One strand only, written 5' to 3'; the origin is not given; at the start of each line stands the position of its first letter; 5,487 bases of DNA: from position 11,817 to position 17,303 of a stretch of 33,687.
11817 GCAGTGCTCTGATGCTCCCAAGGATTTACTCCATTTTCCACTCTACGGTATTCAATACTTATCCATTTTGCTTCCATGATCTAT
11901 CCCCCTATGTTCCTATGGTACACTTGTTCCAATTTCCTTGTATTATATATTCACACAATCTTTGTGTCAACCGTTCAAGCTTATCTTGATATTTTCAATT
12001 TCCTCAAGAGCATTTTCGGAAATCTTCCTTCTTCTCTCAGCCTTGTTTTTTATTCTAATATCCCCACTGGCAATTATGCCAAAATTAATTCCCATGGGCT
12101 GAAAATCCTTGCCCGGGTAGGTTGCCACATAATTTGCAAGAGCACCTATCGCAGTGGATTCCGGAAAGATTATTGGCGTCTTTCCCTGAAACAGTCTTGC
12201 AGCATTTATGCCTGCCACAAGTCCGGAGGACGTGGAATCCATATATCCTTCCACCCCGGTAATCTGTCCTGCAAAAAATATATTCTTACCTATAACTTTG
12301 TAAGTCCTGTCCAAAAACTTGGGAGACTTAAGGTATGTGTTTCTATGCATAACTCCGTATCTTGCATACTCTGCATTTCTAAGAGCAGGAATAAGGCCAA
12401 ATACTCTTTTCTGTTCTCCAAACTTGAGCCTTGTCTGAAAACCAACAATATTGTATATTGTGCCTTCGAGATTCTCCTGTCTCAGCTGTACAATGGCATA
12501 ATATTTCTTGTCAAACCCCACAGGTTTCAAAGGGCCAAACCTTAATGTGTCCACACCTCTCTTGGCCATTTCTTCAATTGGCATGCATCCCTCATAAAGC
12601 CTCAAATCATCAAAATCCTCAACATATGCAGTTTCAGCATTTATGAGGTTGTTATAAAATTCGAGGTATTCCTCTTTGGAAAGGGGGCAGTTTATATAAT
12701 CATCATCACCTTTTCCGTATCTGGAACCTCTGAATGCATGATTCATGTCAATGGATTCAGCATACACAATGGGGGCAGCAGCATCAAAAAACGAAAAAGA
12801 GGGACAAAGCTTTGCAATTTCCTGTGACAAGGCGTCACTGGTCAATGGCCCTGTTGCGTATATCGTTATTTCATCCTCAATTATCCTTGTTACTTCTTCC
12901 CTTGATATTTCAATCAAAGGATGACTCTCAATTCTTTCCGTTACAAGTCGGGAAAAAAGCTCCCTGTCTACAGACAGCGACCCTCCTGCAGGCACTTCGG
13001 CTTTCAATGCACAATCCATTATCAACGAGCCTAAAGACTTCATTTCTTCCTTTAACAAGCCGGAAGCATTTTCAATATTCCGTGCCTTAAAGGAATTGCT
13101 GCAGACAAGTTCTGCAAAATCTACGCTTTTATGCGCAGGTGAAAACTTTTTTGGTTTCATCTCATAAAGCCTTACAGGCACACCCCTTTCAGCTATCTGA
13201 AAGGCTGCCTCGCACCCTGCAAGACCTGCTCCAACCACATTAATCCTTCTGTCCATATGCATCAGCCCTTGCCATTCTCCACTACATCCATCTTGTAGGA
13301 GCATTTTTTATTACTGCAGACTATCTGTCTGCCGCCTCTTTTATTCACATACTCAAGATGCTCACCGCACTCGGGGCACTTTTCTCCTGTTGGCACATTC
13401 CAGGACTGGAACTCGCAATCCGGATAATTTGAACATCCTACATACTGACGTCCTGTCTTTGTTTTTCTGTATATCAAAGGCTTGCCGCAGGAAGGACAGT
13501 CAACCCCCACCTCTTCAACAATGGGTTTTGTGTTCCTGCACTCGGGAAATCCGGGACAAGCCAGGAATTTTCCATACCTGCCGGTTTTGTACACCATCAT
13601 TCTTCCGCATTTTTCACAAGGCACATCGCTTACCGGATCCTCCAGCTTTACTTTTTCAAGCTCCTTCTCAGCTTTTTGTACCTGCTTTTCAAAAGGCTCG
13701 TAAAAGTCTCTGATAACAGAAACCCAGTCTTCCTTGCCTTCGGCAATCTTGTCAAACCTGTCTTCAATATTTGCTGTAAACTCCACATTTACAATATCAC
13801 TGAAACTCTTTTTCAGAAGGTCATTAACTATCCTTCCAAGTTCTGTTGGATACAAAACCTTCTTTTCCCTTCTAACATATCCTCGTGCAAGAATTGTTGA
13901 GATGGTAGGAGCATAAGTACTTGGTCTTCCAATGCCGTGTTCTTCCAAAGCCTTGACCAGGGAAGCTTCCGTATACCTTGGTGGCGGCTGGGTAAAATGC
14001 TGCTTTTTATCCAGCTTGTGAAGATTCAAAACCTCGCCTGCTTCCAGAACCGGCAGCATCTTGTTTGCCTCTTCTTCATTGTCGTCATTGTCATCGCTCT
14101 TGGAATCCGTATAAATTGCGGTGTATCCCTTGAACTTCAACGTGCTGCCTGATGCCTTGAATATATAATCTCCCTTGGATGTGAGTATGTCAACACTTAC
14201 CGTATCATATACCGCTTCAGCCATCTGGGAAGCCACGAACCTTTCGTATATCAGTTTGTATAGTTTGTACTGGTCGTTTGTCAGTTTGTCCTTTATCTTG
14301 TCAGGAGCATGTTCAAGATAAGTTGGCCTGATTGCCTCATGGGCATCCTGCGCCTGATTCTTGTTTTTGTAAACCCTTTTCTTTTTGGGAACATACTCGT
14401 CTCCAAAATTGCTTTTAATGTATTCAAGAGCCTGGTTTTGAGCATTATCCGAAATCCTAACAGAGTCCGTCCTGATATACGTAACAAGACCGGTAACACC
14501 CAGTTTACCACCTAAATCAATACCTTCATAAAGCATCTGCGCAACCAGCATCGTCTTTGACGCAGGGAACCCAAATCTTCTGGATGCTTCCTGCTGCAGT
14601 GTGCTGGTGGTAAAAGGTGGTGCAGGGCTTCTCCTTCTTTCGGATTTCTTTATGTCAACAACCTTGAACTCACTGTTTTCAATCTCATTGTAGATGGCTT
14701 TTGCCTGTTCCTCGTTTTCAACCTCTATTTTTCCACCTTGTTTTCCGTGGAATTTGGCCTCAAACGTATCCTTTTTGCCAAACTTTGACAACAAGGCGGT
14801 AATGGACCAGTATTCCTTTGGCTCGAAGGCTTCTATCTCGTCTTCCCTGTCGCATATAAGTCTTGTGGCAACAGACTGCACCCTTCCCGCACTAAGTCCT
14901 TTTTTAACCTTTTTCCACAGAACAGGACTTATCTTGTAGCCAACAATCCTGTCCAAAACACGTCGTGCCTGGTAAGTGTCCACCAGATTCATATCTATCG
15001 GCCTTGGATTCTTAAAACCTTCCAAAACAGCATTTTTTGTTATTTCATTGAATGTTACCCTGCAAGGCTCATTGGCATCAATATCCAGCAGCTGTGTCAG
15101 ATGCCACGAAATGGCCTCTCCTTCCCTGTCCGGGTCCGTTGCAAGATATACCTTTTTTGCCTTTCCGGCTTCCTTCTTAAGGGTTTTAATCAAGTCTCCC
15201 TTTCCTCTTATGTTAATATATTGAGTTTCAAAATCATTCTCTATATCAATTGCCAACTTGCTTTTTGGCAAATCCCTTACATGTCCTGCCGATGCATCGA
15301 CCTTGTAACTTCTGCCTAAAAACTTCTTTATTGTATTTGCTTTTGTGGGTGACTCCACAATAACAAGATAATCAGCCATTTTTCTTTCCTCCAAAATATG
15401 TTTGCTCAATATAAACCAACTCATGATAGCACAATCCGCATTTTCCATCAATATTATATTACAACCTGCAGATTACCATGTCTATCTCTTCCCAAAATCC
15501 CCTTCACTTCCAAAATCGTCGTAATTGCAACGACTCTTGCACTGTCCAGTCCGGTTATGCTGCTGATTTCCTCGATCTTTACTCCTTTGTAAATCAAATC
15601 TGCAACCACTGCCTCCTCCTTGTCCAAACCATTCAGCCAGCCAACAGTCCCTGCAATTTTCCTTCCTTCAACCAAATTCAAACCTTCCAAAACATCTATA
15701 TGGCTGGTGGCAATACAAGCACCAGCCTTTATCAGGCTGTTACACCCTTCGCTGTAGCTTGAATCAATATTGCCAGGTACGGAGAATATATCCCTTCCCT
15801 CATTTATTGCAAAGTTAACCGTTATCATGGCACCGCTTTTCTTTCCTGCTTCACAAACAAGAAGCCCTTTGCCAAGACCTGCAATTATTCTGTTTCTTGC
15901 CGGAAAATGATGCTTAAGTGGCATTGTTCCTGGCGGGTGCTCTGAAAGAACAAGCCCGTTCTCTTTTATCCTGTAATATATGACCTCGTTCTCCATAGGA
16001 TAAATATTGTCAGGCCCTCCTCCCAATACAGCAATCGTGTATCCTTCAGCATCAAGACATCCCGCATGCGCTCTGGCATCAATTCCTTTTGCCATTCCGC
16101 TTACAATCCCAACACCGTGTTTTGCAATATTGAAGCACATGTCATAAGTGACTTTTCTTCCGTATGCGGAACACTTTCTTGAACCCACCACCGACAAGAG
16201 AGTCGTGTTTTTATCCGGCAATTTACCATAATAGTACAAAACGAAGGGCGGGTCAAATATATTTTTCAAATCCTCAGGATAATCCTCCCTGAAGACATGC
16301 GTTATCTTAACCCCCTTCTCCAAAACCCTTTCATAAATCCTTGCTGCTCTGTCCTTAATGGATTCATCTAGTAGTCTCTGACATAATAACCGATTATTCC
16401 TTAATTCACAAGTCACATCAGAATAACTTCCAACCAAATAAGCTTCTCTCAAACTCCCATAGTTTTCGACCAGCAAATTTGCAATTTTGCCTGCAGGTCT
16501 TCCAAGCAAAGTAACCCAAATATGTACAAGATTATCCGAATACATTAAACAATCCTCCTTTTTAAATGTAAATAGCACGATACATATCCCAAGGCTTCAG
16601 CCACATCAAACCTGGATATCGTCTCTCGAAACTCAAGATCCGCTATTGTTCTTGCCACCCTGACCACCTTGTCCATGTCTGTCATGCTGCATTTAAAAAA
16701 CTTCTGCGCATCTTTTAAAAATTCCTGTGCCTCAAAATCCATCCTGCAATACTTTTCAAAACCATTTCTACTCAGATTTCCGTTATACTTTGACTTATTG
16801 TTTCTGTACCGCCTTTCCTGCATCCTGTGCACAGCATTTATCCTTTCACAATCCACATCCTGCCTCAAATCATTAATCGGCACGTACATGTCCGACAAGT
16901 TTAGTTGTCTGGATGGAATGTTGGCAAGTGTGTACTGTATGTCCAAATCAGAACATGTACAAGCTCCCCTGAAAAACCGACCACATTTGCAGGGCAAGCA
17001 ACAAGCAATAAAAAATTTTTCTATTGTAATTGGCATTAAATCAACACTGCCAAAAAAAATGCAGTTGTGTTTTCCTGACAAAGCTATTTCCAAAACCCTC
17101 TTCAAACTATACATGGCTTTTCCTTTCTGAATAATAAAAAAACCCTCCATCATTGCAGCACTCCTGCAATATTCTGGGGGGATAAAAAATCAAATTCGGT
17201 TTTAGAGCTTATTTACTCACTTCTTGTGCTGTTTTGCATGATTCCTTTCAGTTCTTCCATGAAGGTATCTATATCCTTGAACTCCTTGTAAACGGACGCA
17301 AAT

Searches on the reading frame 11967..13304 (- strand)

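Call 23: search_protein_families(library=pfam, proteins=[window:11967-13304:-], max_evalue=0.001)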
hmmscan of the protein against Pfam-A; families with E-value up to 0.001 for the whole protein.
window:11967-13304:- (445 aa): 3 families
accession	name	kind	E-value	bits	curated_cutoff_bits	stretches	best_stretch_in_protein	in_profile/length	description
PF01134.28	GIDA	-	7.4e-95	318.7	22.1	1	21-375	2-390/391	Glucose inhibited division protein A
PF13450.12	NAD_binding_8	-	0.00027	21.6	21.9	1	23-51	1-29/68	NAD(P)-binding Rossmann-like domain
PF02737.24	3HCDH_N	-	0.00072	20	22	0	21-85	2-68/180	3-hydroxyacyl-CoA dehydrogenase, NAD binding domain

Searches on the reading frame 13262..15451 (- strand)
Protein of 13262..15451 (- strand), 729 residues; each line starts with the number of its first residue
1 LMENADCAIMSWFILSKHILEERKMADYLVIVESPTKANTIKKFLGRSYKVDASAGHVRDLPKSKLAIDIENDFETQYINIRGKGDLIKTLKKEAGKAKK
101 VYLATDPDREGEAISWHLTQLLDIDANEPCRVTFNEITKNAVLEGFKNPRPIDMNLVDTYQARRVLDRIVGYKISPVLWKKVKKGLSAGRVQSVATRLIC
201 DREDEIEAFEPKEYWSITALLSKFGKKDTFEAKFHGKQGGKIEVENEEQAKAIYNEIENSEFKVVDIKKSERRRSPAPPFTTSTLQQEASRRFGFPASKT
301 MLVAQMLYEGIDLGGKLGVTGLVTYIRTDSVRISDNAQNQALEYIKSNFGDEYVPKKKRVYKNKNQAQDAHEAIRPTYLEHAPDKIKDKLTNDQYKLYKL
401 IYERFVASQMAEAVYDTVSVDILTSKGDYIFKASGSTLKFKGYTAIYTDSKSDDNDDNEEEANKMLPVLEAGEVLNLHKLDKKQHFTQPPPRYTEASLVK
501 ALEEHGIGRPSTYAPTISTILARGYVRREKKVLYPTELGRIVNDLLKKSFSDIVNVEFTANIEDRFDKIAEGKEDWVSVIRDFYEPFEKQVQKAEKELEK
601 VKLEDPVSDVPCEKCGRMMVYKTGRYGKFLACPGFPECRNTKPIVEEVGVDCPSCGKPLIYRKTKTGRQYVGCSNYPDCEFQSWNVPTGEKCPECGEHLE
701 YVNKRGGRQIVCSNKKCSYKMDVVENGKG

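Call 23: search_protein_families(library=pfam, proteins=[window:13262-15451:-], max_evalue=0.001)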
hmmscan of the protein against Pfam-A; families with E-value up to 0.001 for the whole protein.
window:13262-15451:- (729 aa): 4 families
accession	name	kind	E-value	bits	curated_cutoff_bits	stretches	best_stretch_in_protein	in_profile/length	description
PF01131.25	Topoisom_bac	-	2.1e-131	439.1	35.1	1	152-580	2-410/411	DNA topoisomerase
PF01396.24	Zn_ribbon_Top1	-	2.1e-31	107.8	32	3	650-685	2-36/39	Topoisomerase DNA binding C4 zinc finger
PF01751.28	Toprim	-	3.6e-23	82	23.1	1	29-137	2-96/96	Toprim domain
PF02150.21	Zn_ribbon_RPB9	-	2.2e-05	24.7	25.2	0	612-632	4-24/36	RNA polymerases M/15 Kd subunit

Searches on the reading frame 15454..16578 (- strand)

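Call 23: search_protein_families(library=pfam, proteins=[window:15454-16578:-], max_evalue=0.001)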
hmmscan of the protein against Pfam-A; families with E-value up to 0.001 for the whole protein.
window:15454-16578:- (374 aa): 2 families
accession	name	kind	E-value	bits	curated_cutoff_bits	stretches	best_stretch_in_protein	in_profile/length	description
PF02481.21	DNA_processg_A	-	2.5e-73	246.2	29.6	1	87-290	4-210/212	DNA recombination-mediator protein A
PF18306.6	LDcluster4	-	0.00089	19.3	26.3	0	128-186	4-63/151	SLOG cluster4 family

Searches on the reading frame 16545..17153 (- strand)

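Call 23: search_protein_families(library=pfam, proteins=[window:16545-17153:-], max_evalue=0.001)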
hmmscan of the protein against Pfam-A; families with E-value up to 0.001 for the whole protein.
window:16545-17153:- (202 aa): 1 family
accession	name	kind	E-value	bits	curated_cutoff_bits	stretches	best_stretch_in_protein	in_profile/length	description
PF13335.12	Mg_chelatase_C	-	2.5e-19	70.1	26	1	103-190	9-93/94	Magnesium chelatase, subunit ChlI C-terminal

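Call 87: search_protein_families(library=padloc, proteins=[window:16545-17153:-], max_evalue=0.00001)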
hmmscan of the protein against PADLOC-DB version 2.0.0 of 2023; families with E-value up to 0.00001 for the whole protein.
window:16545-17153:- (202 aa): 0 families
